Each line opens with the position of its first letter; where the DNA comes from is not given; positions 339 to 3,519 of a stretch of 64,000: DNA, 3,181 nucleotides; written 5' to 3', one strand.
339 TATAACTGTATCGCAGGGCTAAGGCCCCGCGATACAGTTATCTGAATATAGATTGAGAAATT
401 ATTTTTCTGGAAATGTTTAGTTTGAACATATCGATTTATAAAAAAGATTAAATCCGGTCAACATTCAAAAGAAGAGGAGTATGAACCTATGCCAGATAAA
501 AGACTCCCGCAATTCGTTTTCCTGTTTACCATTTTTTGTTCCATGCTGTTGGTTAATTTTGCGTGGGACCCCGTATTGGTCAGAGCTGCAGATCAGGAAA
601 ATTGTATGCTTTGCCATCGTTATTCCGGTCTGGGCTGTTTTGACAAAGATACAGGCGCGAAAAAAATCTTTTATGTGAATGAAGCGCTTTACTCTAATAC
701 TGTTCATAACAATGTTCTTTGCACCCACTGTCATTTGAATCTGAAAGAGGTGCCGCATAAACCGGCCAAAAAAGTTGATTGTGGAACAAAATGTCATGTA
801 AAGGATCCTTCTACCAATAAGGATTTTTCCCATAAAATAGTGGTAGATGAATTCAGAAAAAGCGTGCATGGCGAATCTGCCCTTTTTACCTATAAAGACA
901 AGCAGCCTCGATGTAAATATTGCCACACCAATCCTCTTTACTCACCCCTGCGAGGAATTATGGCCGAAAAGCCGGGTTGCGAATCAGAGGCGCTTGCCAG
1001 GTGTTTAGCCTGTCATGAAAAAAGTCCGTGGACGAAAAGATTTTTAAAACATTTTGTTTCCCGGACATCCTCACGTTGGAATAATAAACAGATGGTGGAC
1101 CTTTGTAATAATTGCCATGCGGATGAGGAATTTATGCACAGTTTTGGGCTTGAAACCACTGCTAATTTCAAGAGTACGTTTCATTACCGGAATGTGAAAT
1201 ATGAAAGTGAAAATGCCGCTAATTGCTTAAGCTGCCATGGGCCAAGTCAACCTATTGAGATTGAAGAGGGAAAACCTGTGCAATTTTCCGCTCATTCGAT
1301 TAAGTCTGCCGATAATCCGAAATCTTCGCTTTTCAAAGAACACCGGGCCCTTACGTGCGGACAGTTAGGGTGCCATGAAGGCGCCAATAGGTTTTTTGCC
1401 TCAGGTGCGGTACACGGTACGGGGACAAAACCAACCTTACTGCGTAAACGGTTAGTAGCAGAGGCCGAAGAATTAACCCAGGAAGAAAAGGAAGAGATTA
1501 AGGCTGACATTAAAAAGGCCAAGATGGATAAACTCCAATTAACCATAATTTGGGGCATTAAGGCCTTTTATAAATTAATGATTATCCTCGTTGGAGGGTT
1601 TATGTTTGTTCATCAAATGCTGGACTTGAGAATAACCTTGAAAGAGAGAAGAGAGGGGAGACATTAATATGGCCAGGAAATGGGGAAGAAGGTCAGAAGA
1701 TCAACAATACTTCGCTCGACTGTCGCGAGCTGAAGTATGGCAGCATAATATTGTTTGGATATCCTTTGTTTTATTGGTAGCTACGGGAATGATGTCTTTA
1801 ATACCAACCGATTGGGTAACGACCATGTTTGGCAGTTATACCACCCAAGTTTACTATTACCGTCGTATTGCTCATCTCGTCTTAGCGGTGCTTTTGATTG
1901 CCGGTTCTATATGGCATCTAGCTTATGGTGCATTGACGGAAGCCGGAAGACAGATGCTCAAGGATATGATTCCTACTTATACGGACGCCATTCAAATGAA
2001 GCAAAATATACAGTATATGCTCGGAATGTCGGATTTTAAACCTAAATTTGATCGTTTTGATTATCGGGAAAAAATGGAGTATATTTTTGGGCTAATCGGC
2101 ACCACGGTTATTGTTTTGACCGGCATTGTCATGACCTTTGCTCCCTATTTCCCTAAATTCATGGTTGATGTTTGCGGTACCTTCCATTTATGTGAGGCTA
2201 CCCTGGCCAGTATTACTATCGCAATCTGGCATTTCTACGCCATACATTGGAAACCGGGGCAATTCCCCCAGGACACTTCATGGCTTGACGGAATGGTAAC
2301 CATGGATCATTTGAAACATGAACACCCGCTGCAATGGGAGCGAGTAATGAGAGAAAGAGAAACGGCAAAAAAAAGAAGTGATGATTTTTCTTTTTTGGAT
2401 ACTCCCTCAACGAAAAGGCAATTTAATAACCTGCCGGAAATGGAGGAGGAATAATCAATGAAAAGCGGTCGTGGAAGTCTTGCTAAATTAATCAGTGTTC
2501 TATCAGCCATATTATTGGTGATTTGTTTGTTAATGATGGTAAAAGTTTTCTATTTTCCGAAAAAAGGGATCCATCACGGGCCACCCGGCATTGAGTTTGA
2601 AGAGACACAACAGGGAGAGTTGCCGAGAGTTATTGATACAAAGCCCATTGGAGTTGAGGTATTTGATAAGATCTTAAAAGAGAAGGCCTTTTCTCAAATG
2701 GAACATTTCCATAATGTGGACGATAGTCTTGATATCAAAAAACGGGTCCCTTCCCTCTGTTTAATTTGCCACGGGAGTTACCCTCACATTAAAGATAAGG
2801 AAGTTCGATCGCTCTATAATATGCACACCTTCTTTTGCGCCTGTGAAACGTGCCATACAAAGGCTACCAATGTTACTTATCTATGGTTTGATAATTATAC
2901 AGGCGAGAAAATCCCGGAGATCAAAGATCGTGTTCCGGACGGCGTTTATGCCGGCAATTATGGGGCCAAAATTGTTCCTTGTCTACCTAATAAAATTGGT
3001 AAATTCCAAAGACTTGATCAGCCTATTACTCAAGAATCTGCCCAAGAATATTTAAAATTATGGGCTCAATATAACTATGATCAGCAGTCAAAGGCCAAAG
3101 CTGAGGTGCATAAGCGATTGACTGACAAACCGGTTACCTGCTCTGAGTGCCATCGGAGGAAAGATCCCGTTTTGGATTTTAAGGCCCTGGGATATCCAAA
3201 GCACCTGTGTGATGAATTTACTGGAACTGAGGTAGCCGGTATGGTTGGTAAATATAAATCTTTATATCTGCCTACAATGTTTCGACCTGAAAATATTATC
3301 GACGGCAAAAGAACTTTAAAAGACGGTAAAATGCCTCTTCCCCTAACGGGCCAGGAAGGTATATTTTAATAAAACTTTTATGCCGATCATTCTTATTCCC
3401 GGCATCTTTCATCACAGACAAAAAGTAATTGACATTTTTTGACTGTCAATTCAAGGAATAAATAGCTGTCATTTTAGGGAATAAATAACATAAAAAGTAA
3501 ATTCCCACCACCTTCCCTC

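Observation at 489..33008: Exceptionally dense EET island with about 150 heme-binding motifs, including a ~26-kb stretch of 18 consecutive same-strand genes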

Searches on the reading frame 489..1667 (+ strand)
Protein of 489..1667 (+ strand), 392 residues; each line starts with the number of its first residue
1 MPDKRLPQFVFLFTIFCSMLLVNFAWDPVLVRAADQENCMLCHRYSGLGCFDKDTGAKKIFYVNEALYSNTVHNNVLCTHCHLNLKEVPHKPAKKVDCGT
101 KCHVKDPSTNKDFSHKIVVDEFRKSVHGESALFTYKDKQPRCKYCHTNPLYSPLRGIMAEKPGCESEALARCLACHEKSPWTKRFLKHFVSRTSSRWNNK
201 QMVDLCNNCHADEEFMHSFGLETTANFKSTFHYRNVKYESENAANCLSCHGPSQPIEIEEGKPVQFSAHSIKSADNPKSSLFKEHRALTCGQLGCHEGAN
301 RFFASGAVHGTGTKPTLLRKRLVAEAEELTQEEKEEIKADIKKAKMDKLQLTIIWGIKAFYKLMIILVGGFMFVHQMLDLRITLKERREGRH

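Call 4: search_protein_families(library=pfam, proteins=[window:489-1667:+], max_evalue=0.01)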
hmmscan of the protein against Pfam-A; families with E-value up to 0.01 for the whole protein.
window:489-1667:+ (392 aa): 3 families
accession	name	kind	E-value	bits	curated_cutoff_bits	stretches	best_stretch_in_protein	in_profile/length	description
PF22113.1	Mtrc-MtrF_II-IV_dom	-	1.9e-08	34.5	30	2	75-214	6-167/176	Outer membrane cytochrome MtrC/MtrF-like, domains II/IV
PF14522.11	Cytochrome_C7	-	0.00012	22.3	24.8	0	170-250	14-66/67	Cytochrome c7 and related cytochrome c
PF18938.6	aRib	-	0.0038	17.5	27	1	319-344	8-33/71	Atypical Rib domain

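Call 7: search_protein_families(library=ncbifam, proteins=[window:489-1667:+], max_evalue=0.01)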
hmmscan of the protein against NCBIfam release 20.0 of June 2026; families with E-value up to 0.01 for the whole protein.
window:489-1667:+ (392 aa): 0 families

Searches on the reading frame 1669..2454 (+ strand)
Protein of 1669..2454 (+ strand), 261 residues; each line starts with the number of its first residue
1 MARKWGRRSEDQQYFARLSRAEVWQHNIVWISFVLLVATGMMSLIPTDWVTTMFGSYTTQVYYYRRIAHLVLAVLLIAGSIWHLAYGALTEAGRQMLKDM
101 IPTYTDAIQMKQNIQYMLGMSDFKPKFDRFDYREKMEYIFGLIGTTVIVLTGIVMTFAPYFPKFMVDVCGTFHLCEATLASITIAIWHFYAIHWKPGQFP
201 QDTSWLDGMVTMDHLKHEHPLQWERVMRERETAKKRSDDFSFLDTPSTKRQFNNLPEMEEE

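Call 4: search_protein_families(library=pfam, proteins=[window:1669-2454:+], max_evalue=0.01)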
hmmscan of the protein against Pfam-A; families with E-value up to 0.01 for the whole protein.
window:1669-2454:+ (261 aa): 1 family
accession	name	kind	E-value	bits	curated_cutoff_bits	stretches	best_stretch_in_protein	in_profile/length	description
PF01292.26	Ni_hydr_CYTB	-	2.2e-08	34.5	30.1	1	21-196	5-167/179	Prokaryotic cytochrome b561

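Call 7: search_protein_families(library=ncbifam, proteins=[window:1669-2454:+], max_evalue=0.01)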
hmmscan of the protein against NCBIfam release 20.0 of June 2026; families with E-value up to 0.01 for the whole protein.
window:1669-2454:+ (261 aa): 2 families
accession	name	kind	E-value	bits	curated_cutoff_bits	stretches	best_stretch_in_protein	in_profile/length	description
NF007924.0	PRK10639.1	equivalog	1.7e-07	31.2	341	1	13-234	5-209/211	formate dehydrogenase cytochrome b556 subunit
TIGR01583.1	formate-DH-gamm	equivalog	2e-06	28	115.85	1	17-226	4-201/204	formate dehydrogenase subunit gamma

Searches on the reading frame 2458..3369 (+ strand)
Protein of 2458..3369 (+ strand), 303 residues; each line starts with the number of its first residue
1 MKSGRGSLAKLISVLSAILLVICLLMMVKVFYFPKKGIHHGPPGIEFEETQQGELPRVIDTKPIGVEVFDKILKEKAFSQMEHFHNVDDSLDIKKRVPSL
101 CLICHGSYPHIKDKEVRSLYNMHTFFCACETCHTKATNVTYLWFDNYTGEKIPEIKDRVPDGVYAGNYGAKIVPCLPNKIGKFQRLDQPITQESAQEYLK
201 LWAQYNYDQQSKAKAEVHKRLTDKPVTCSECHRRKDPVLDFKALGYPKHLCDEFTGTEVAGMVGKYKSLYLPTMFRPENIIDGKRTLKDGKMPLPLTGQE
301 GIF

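Call 4: search_protein_families(library=pfam, proteins=[window:2458-3369:+], max_evalue=0.01)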
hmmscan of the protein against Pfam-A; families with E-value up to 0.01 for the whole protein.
window:2458-3369:+ (303 aa): 1 family
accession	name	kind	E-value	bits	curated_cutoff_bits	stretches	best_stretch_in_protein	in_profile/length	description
PF14537.11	Cytochrom_c3_2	-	0.00073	20.4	25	0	85-135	13-66/79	Cytochrome c3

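Call 7: search_protein_families(library=ncbifam, proteins=[window:2458-3369:+], max_evalue=0.01)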
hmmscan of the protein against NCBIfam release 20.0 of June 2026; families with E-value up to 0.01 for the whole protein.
window:2458-3369:+ (303 aa): 2 families
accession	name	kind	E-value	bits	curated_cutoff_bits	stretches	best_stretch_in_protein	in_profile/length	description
TIGR04315.1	octaheme_Shew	subfamily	1.7e-05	24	375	1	94-136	215-253/440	tetrathionate reductase family octaheme c-type cytochrome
TIGR03508.1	decahem_SO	subfamily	6.1e-05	22.6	192.2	0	93-135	207-250/258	DmsE family decaheme c-type cytochrome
